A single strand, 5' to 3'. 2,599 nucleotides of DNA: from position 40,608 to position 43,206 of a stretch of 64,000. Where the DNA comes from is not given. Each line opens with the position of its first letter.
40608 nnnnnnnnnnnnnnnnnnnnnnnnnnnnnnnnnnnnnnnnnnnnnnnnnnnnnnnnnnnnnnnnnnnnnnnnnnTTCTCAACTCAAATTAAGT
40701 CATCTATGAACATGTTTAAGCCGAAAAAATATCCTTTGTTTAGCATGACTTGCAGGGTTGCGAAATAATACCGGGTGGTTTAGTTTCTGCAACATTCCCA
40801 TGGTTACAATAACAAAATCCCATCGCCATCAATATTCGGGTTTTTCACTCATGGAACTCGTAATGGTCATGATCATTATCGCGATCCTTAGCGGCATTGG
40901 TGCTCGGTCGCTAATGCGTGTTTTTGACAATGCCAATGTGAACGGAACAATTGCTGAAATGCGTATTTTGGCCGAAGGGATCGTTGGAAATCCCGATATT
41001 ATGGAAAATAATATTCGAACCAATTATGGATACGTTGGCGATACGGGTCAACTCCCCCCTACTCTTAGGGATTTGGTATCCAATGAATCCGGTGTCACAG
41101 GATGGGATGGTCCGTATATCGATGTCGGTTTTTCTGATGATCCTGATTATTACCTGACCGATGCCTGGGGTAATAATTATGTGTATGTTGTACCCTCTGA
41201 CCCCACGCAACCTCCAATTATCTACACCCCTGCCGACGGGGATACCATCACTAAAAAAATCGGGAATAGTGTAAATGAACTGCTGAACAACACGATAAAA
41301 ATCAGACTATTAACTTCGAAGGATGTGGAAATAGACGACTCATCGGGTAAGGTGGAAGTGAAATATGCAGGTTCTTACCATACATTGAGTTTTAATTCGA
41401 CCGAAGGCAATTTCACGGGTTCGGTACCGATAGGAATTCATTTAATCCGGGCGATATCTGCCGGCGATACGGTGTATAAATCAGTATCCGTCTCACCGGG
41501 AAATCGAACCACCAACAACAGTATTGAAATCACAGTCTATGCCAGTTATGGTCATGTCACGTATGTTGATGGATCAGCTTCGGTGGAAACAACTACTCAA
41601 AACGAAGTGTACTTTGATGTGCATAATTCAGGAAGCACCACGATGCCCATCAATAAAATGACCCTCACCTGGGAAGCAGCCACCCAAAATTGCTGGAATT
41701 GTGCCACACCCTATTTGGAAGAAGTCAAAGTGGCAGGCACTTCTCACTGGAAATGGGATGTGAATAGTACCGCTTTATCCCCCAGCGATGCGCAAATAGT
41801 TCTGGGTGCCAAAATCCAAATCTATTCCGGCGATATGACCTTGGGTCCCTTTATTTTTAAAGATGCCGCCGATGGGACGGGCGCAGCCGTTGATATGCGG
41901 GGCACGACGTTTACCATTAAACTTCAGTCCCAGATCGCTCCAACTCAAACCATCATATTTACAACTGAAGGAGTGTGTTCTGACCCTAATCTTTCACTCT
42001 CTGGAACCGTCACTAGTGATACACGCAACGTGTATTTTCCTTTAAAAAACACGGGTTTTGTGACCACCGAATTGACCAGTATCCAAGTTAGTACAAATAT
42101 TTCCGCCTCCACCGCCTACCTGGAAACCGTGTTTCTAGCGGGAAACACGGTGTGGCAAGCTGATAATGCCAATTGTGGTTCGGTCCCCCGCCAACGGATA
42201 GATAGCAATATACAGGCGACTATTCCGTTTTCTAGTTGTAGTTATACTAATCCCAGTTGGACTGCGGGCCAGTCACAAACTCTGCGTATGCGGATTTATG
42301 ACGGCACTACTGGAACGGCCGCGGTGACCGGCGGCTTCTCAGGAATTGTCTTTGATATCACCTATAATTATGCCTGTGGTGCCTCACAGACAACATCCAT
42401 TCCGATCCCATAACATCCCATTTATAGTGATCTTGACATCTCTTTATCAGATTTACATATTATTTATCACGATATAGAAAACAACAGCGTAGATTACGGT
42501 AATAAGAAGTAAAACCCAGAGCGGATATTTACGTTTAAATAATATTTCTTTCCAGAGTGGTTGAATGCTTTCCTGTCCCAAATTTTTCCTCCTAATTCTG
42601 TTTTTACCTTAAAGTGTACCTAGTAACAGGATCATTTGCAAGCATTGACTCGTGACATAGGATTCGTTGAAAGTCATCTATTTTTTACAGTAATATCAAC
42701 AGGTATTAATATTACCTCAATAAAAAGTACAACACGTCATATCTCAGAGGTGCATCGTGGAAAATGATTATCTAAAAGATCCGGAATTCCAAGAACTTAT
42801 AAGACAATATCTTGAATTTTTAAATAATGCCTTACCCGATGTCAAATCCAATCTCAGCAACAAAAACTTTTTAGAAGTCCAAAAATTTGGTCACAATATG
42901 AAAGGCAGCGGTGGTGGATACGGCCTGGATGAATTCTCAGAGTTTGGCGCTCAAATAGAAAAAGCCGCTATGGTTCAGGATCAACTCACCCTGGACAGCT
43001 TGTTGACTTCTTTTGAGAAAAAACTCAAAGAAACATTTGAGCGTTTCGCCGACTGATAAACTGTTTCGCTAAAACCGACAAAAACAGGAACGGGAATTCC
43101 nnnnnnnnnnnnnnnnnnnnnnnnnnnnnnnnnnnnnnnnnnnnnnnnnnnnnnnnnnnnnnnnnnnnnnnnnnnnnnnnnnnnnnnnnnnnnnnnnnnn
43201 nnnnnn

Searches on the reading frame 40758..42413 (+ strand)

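Call 4: search_protein_families(library=pfam, proteins=[window:40758-42413:+], max_evalue=1)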
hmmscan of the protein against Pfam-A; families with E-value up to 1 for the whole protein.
window:40758-42413:+ (551 aa): 2 families
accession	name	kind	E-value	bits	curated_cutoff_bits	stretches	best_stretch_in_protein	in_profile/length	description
PF07963.17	N_methyl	-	6e-05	22.9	21.2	1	25-47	3-25/27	Prokaryotic N-terminal methylation motif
PF08334.16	T2SSG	-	0.00062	20.2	21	1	94-164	30-97/108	Type II secretion system (T2SS), protein G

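Call 5: search_protein_families(library=ncbifam, proteins=[window:40758-42413:+], max_evalue=1)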
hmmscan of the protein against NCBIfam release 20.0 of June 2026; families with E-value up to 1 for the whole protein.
window:40758-42413:+ (551 aa): 7 families
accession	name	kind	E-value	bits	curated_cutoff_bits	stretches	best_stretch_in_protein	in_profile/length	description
TIGR01710.1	typeII_sec_gspG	equivalog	2.8e-05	24.2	88.85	1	27-161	1-119/134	type II secretion system major pseudopilin GspG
NF007862.0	PRK10574.1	equivalog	0.00021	21.4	138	1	25-57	3-35/145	prepilin peptidase-dependent pilin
TIGR02532.1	IV_pilin_GFxxxE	domain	0.00037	20.2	16.3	1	27-48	2-23/24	prepilin-type N-terminal cleavage/methylation domain-containing protein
NF007800.0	PRK10506.1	equivalog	0.00096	19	158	1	23-57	5-39/163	prepilin peptidase-dependent protein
TIGR02596.1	TIGR02596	subfamily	0.0092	16.1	70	1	29-55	1-27/196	Verru_Chthon cassette protein D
TIGR01708.2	typeII_sec_gspH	equivalog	0.077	13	80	1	27-47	2-22/169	type II secretion system minor pseudopilin GspH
NF040999.1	pilin_ComGC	equivalog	0.24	11.6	75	1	27-44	2-19/84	competence type IV pilus major pilin ComGC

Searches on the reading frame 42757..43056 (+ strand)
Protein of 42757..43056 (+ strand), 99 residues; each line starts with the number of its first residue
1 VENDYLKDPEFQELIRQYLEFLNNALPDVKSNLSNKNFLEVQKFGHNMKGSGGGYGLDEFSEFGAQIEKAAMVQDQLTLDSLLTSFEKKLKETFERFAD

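Call 19: search_protein_families(library=pfam, proteins=[window:42757-43056:+], max_evalue=0.01)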
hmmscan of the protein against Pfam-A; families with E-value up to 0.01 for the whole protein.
window:42757-43056:+ (99 aa): 1 family
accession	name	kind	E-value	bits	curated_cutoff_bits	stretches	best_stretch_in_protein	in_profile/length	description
PF01627.28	Hpt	-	1.1e-05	26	24.6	1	13-80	1-72/84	Hpt domain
